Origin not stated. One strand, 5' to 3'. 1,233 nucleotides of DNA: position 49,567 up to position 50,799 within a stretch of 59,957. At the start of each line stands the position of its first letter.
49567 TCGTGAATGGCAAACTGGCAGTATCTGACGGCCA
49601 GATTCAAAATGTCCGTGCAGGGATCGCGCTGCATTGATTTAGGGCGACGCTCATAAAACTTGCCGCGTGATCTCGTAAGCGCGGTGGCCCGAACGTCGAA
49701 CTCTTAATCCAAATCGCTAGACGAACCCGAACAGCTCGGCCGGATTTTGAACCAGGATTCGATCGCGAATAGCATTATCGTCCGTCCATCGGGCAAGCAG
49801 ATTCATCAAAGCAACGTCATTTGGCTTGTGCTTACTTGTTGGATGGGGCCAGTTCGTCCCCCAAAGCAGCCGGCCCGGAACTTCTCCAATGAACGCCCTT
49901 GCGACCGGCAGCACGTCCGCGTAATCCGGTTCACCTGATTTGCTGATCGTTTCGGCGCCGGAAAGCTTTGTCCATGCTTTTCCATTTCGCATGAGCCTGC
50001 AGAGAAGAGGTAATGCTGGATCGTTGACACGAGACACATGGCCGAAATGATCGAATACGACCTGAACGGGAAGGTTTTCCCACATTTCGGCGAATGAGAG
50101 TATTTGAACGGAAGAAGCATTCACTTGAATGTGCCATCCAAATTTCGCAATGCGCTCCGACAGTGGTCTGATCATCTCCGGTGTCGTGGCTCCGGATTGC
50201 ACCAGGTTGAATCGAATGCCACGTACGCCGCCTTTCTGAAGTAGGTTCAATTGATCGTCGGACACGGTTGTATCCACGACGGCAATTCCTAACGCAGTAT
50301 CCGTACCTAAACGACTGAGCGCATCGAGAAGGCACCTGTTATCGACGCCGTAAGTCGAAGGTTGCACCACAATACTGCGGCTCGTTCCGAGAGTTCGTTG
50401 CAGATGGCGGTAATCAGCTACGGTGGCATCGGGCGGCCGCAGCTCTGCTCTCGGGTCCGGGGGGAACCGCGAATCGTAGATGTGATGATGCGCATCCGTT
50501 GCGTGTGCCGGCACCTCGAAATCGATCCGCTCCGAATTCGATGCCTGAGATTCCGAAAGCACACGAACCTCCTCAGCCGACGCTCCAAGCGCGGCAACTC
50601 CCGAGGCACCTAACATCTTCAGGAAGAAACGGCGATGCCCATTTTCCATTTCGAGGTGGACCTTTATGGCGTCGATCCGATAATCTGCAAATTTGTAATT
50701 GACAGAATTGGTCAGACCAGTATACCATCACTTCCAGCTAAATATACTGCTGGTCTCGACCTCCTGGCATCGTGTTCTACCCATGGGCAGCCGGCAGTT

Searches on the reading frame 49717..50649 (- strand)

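Call 41: search_protein_families(library=pfam, proteins=[window:49717-50649:-], max_evalue=0.001)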
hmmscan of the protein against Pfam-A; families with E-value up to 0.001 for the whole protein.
window:49717-50649:- (310 aa): 1 family
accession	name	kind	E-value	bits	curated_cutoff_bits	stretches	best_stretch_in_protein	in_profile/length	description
PF04909.20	Amidohydro_2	-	2.6e-43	149.3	26.4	1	52-309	2-289/289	Amidohydrolase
